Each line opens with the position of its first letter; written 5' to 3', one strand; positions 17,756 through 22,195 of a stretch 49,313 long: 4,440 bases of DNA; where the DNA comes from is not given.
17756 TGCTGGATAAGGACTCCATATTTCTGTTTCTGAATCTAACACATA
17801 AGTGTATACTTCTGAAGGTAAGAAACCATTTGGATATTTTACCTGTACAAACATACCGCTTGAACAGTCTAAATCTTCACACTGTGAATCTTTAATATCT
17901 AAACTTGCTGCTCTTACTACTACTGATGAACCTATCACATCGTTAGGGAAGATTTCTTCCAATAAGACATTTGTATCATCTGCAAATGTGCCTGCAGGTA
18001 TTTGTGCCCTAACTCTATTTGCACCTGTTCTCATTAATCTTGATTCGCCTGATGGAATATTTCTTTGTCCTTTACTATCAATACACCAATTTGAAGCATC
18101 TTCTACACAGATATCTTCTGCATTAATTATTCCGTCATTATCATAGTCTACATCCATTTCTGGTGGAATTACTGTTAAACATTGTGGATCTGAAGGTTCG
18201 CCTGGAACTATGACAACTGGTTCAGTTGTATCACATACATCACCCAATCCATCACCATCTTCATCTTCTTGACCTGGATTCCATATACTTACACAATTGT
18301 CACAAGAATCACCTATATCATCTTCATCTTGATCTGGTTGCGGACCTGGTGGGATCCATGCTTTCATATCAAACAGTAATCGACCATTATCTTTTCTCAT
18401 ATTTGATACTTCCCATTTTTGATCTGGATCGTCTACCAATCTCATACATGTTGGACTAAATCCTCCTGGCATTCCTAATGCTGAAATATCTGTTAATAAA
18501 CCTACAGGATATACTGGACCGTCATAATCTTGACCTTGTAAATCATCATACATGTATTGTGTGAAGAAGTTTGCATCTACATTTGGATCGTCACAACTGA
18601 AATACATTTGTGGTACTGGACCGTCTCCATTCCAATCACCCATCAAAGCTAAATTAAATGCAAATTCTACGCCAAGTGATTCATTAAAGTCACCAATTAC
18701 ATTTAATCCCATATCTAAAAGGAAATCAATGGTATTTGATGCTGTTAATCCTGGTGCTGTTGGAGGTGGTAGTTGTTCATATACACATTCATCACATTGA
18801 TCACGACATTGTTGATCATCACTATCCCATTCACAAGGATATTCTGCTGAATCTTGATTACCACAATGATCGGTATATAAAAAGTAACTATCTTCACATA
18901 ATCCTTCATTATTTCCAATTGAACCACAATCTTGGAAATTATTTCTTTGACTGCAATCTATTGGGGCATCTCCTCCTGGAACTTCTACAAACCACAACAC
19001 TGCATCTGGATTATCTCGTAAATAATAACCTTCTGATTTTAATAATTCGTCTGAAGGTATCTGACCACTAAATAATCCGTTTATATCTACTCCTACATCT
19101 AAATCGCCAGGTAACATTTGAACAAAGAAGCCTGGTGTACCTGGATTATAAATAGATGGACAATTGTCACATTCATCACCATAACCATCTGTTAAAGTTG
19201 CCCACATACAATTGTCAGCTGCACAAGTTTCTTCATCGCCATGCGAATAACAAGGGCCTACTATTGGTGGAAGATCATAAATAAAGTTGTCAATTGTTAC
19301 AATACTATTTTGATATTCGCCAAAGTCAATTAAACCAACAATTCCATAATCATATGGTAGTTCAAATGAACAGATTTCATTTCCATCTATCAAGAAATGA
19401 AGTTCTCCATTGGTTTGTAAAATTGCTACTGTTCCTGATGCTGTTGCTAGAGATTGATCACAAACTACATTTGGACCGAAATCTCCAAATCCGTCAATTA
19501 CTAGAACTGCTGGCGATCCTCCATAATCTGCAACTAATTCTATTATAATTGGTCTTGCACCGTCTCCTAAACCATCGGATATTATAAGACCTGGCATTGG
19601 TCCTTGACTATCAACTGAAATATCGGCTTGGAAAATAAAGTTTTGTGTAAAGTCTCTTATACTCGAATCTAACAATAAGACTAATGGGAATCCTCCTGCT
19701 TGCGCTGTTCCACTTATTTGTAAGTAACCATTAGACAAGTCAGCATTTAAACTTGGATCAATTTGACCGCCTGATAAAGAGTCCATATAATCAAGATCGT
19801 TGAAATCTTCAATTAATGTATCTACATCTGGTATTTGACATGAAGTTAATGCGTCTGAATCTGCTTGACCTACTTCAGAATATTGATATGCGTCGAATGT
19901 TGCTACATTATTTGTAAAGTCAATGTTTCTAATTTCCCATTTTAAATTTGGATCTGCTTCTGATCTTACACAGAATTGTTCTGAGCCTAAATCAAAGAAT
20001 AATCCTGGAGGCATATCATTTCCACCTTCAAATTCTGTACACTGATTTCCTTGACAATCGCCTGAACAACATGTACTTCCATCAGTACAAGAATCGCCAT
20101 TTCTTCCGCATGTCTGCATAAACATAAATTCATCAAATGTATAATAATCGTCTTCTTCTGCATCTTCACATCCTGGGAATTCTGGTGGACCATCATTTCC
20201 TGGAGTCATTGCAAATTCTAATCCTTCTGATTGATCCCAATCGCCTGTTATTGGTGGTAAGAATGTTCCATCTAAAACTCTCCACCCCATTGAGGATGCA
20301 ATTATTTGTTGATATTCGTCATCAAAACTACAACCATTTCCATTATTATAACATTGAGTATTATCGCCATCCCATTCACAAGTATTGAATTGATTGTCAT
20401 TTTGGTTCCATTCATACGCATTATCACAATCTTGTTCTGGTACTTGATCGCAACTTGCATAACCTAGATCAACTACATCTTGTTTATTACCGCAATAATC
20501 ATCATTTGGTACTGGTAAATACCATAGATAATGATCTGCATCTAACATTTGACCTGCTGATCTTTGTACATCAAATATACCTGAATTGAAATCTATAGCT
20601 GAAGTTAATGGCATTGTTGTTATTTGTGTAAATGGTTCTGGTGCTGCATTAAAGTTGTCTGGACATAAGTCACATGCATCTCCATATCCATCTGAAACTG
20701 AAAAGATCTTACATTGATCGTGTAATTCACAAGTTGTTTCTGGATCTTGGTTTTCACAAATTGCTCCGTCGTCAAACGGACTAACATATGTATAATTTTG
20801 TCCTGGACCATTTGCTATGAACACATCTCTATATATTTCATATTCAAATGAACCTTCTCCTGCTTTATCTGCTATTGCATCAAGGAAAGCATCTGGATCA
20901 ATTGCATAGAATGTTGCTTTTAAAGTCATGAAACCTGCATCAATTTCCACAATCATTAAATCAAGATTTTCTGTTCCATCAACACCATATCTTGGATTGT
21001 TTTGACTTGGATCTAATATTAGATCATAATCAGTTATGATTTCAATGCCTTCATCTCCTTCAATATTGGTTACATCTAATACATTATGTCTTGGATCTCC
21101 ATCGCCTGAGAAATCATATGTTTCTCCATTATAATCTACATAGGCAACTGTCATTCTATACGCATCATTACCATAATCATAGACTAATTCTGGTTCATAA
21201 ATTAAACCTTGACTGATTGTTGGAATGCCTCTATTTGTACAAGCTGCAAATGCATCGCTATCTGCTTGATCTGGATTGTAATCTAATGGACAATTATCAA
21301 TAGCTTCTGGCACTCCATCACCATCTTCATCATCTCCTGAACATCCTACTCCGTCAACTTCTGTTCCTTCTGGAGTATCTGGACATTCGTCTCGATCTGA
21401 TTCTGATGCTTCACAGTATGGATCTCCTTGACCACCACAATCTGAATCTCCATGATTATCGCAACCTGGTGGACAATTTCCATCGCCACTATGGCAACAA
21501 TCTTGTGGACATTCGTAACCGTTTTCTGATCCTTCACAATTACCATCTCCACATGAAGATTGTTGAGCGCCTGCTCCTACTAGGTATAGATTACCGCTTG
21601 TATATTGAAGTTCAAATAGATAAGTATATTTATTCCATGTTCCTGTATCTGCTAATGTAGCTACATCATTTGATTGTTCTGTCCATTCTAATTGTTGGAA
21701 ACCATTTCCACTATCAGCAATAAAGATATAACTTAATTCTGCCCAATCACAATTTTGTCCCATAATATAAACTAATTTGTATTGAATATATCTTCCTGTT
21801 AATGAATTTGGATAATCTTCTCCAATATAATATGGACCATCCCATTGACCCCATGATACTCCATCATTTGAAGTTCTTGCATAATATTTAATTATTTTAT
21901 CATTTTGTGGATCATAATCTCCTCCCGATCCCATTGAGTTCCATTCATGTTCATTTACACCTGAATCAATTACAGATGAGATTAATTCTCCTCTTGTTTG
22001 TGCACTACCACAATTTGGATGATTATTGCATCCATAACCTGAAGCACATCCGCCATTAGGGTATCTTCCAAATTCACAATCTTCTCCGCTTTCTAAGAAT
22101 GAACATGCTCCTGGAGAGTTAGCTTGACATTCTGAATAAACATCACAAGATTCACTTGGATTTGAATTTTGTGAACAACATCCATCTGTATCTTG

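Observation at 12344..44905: Single 32.6-kb ORF encoding a 10,853-aa secreted mosaic protein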

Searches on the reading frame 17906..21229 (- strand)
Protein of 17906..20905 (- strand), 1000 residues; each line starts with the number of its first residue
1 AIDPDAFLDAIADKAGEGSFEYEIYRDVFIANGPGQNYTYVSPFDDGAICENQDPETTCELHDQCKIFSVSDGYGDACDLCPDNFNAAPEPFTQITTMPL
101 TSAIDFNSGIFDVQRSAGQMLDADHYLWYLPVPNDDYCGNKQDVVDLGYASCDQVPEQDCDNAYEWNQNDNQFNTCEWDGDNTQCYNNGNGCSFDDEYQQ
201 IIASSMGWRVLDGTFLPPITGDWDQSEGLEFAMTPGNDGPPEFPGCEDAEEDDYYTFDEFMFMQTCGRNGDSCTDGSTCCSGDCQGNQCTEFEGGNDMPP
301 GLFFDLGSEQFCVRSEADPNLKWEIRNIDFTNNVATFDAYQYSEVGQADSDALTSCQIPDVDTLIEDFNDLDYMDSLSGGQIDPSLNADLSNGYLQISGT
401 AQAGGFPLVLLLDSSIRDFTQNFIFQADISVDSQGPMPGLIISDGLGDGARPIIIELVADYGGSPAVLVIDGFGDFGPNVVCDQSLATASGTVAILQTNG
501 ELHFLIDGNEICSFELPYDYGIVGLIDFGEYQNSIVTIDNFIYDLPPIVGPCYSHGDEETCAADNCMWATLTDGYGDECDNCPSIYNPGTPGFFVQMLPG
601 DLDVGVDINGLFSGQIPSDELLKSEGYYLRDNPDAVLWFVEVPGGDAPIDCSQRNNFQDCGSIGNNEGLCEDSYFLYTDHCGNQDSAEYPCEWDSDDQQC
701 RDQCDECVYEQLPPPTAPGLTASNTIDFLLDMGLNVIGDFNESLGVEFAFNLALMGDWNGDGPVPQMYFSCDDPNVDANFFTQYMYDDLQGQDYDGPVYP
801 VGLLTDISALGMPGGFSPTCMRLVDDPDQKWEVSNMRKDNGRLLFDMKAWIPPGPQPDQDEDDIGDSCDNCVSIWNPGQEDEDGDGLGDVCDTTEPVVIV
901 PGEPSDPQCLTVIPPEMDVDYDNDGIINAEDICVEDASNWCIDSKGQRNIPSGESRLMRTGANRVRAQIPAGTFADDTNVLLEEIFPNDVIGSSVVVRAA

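Call 7: search_protein_families(library=pfam, proteins=[window:17906-20905:-], max_evalue=0.01)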
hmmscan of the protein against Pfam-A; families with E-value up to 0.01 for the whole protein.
window:17906-20905:- (1000 aa): 0 families

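Call 108: search_protein_families(library=ncbifam, proteins=[window:18248-21229:-], max_evalue=0.01)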
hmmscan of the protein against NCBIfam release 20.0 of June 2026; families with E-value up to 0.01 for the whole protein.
window:18248-21229:- (994 aa): 2 families
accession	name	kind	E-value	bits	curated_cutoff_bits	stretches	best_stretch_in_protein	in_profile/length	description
NF047638.1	throspo3_MtsC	equivalog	1.3e-05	24.3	350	1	963-994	86-117/428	cell-cell cohesion MYXO-CTERM protein MtsC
NF045500.1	Omp28_seleno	equivalog_domain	0.0046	16.4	200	1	964-994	272-302/377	Omp28-related selenoprotein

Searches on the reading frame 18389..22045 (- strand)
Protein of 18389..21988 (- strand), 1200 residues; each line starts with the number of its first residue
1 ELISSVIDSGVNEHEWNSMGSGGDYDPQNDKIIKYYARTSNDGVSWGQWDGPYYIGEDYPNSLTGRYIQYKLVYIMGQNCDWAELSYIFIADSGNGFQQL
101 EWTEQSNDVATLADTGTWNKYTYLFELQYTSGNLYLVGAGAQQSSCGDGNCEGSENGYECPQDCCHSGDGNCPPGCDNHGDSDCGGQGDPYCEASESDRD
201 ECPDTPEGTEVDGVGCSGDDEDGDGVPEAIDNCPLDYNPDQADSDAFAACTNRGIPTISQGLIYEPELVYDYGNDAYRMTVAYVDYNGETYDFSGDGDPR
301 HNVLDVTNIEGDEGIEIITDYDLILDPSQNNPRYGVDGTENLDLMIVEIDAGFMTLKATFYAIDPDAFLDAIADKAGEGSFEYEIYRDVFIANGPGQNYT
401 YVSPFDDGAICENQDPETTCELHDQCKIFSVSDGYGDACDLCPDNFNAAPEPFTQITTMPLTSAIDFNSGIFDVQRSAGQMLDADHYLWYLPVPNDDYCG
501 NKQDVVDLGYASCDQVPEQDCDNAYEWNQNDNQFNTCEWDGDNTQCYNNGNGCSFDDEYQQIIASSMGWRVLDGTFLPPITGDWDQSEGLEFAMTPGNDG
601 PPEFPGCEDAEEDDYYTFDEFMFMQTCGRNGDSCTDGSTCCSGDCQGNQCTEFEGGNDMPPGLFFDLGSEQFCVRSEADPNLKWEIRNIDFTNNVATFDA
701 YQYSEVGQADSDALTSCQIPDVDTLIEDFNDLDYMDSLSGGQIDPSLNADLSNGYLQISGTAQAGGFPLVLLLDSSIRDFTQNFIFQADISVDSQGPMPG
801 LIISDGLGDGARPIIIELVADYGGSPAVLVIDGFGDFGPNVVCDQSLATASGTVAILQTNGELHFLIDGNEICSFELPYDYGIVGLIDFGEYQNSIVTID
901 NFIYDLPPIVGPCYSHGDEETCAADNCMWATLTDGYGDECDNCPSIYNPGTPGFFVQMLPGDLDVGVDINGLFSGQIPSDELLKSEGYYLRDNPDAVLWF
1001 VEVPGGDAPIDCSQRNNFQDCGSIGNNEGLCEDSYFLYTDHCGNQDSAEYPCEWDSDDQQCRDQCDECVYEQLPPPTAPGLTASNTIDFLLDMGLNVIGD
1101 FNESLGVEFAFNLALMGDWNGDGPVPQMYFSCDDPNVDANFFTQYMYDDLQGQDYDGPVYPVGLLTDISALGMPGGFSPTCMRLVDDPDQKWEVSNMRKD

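Call 54: find_related_loci(query=window:18389-21988:-, collection=metagenome_contigs, flank=10000)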
Query window:18389-21988:- (1200 aa) in metagenome_contigs; peptide patterns used: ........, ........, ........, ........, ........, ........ (x = any residue, [..] = any of these).
146 stretches matched a pattern; 55 encode a relative of the query (tblastn E <= 1e-3); 55 distinct loci.
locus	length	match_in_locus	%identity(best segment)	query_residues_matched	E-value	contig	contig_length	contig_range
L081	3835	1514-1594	74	220-246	4e-7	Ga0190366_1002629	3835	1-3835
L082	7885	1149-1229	74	220-246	4e-7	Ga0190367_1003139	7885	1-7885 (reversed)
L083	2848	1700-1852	43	178-246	5e-7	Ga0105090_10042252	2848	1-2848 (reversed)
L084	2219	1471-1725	41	176-245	1e-6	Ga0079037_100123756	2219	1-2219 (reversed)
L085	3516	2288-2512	43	176-245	1e-6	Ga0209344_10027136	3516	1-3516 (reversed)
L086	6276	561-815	50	171-245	1e-6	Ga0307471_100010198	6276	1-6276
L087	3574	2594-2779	44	176-245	3e-6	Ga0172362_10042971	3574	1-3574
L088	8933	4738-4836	74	212-245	3e-6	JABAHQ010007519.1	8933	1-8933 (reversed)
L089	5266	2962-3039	77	220-245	6e-6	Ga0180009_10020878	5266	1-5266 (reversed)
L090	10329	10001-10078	73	220-245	9e-6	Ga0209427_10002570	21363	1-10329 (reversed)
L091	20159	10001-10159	56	198-245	1e-5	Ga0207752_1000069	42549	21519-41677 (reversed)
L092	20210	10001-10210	48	199-245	1e-5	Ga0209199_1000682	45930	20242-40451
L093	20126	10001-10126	52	196-245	1e-5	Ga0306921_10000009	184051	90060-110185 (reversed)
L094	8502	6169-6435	44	170-245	1e-5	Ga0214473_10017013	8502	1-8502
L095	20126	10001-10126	52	196-245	1e-5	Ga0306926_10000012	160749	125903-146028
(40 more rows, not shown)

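Call 81: search_protein_representatives(protein=window:18446-22045:-)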
Query: 1200 residues. Proteins with E-value up to 0.001 (for the whole library): 241; up to 1e-10: 13; up to 1e-30: 1. The best 150 are listed.
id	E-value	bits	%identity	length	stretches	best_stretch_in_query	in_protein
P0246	6.8e-59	216.5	38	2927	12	258-510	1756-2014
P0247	2.3e-22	95.5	64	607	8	230-265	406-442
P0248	4.7e-15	71.3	56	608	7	218-254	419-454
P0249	5.3e-15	71.1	58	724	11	226-265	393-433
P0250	2.6e-14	68.8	36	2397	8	1000-1178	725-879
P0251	8.3e-13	63.8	54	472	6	235-279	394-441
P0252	3.1e-12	61.9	58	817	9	215-253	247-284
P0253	4.0e-12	61.5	64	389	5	239-266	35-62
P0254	3.7e-11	58.4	58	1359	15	227-266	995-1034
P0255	3.9e-11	58.3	50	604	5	218-258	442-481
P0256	4.4e-11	58.1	57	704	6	218-262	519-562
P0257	7.7e-11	57.3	58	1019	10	231-264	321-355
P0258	1.0e-10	56.9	53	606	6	216-253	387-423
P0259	1.1e-10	56.9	60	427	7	228-265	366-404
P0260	1.1e-10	56.7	53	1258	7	228-265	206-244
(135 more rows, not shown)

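Call 84: list_cluster_members(proteins=[P0246, P0250, P0023, P0126, P0168])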
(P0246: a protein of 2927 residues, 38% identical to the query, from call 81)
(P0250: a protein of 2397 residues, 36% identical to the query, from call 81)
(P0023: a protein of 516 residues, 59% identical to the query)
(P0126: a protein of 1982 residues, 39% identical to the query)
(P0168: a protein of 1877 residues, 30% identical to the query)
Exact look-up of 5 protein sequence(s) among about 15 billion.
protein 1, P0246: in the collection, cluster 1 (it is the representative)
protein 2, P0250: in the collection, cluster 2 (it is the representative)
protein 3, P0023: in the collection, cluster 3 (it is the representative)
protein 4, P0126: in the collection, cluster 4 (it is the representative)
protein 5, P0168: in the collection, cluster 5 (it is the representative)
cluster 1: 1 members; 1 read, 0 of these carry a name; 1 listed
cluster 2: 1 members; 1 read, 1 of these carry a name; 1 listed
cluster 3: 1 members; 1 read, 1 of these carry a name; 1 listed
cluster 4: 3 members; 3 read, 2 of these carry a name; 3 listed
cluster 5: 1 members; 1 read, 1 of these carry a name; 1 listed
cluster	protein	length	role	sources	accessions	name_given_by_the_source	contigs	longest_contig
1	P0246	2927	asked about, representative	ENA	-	-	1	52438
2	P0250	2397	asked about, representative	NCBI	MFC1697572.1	LamG domain-containing protein [Nanoarchaeota archaeon]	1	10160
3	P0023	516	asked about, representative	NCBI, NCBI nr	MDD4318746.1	MAG: hypothetical protein PHW10_00235 [Candidatus Peribacteraceae bacterium] | hypothetical protein [Candidatus Peribacteraceae bacterium]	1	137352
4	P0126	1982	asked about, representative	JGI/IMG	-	hypothetical protein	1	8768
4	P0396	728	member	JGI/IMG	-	protein involved in ribonucleotide reduction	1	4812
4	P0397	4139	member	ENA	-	-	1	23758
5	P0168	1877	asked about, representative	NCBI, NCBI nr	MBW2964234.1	DNRLRE domain-containing protein, partial [Candidatus Woesearchaeota archaeon] | DNRLRE domain-containing protein [Candidatus Woesearchaeota archaeon]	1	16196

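Call 85: find_encoding_contigs(protein=P0246, flank=10000, max_places=3)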
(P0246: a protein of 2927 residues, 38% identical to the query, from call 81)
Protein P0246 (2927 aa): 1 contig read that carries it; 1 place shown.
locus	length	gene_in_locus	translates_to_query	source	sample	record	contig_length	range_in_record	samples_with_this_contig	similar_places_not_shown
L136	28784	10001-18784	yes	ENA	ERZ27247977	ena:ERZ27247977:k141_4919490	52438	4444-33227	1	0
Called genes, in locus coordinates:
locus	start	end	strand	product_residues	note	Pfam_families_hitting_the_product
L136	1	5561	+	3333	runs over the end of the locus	?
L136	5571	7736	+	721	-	PF13620:CarboxypepD_reg, PF13715:CarbopepD_reg_2 (faint), PF17210:SdrD_B (faint), PF22904:NOMO1-like_2nd (faint), PF13620:CarboxypepD_reg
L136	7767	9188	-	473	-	-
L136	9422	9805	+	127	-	PF18894:PhageMetallopep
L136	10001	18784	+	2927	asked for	PF05048:NosD (weak), PF11617:Cu-binding_MopE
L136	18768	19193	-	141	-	-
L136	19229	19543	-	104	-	-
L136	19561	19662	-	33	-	-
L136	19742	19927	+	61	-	-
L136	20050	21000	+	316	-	PF01435:Peptidase_M48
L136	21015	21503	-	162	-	PF13238:AAA_18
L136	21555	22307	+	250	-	PF14528:LAGLIDADG_3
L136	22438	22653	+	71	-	-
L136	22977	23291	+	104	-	-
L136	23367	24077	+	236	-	-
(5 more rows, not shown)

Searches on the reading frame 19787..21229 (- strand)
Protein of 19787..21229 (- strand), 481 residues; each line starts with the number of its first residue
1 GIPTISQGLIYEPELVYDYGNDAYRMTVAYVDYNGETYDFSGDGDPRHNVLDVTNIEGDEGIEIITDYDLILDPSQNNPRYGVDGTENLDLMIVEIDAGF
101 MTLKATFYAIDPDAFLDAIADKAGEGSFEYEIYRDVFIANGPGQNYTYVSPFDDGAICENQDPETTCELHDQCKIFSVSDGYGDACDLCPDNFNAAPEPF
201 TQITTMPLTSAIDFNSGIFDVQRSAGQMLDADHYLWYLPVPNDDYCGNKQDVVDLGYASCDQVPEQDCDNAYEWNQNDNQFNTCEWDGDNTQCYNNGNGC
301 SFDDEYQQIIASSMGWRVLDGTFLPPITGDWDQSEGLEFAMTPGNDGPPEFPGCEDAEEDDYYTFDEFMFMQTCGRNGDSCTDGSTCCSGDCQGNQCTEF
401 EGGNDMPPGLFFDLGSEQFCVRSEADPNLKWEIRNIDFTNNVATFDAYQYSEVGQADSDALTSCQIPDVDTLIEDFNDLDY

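Call 98: predict_structure(alignment_id=A5)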
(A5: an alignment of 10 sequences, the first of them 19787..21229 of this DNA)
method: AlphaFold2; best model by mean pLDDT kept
length: 481 residues; sequences in the alignment: 10
mean_pLDDT: 58.5   pTM: 0.43
mean pLDDT of the five models: 58.5, 58.1, 56.9, 56.2, 54.8
residues with pLDDT >= 90: 7; 70-90: 144; 50-70: 136; < 50: 194
segments of 3 or more residues with pLDDT < 50: 42-61, 66-81, 154-197, 211-224, 241-249, 299-312, 320-333, 377-381, 385-409, 454-481
pLDDT, mean of each block of 10 residues (from residue 1): 69 66 66 80 34 37 46 41 70 82 78 71 74 83 71 44 33 28 37 47 60 41 55 63 42 59 76 70 77 67 36 54 36 63 73 89 74 53 48 45 42 65 86 78 75 49 38 40 30
secondary structure, 60 per line:
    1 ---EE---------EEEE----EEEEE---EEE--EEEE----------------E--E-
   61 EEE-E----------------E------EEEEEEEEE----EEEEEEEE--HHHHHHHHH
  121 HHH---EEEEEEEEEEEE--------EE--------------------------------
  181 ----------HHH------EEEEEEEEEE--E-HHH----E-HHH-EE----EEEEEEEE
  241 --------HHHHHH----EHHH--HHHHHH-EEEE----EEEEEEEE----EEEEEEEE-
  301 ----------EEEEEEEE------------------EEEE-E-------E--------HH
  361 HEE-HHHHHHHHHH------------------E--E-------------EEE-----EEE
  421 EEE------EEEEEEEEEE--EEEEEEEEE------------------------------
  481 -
elements in order: E15-18 E23-27 E31-33 E36-39 E61-63 E89-97 E102-109 H112-123 E127-138 E200-209 E233-240 H249-254 H265-270 E272-275 E280-287 E292-299 E311-318 E337-340 H365-374 E410-412 E418-423 E430-439 E442-450

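Call 104: fold_search(model_id=the predicted structure, library=pdb)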
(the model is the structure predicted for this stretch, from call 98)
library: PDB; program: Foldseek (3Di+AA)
matches with E <= 10: 154; with E <= 0.001: 0
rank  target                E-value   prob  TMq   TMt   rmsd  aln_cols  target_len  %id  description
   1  9vvr_V                5.6e-01  0.05  0.07  0.04  32.2       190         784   14  Structure of the bacteriophage E1004 tail (released 2025-11-12)
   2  9vvr_S                7.9e-01  0.04  0.07  0.04  32.2       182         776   14  Structure of the bacteriophage E1004 tail (released 2025-11-12)
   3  8bcv_D                8.3e-01  0.12  0.09  0.25  14.2       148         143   14  Photosystem I assembly intermediate of Avena sativa (released 2023-11-01)
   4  9vvr_d                8.3e-01  0.04  0.07  0.04  32.1       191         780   13  Structure of the bacteriophage E1004 tail (released 2025-11-12)
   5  5l8r_D                1.1e+00  0.15  0.09  0.26  14.0       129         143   12  The structure of plant photosystem I super-complex at 2.6 angstrom resolution. (released 2017-03-15)
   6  7dkz_D                1.2e+00  0.14  0.09  0.26  14.2       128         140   13  Structure of plant photosystem I-light harvesting complex I supercomplex (released 2021-03-31)
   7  7ew6_D                1.4e+00  0.07  0.08  0.21  14.7       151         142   12  Barley photosystem I-LHCI-Lhca5 supercomplex (released 2021-12-22)
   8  7qle_B                1.4e+00  0.03  0.09  0.18  15.4       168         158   10  Crystal structure of S-layer protein SlpA from Lactobacillus acidophilus, domain I (aa 32-198) (released 2022-12-28)
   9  4x3g_B                1.5e+00  0.03  0.07  0.13  13.1       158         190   12  Crystal structure of SIAH1 SINA domain in complex with a USP19 peptide (released 2014-12-31)
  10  7ksq_D                1.6e+00  0.08  0.08  0.22  13.8       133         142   13  The Structure of the moss PSI-LHCI reveals the evolution of the LHCI antenna (released 2022-03-30)
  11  7qle_A                1.8e+00  0.04  0.10  0.22  14.4       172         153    8  Crystal structure of S-layer protein SlpA from Lactobacillus acidophilus, domain I (aa 32-198) (released 2022-12-28)
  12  3emj_A                1.8e+00  0.03  0.08  0.17  14.6       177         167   12  2.2 A crystal structure of inorganic pyrophosphatase from rickettsia prowazekii (p21 form) (released 2008-10-07)
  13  2hw4                  1.9e+00  0.33  0.08  0.29   3.6        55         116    5  Crystal structure of human phosphohistidine phosphatase (released 2006-08-29)
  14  6pny                  1.9e+00  0.06  0.06  0.18   9.0        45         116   18  X-ray Structure of Flpp3 (released 2020-02-26)
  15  2nmm_A                2.1e+00  0.33  0.08  0.30   3.8        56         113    5  Crystal structure of human phosphohistidine phosphatase. Northeast Structural Genomics Consortium target HR1409 (released 2007-01-23)
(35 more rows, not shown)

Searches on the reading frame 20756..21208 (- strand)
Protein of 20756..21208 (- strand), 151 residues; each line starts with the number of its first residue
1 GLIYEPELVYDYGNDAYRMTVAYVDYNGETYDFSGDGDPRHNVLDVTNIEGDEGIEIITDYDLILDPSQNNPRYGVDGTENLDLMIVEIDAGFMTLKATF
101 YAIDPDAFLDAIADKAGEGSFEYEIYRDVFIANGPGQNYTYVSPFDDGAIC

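Call 80: search_protein_families(library=pfam, proteins=[window:20756-21208:-], max_evalue=1)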
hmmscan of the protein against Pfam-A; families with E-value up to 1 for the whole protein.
window:20756-21208:- (151 aa): 1 family
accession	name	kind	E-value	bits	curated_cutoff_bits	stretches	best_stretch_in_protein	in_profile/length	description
PF20615.3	DUF6802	-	0.013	15.9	27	1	22-62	25-60/102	Family of unknown function (DUF6802)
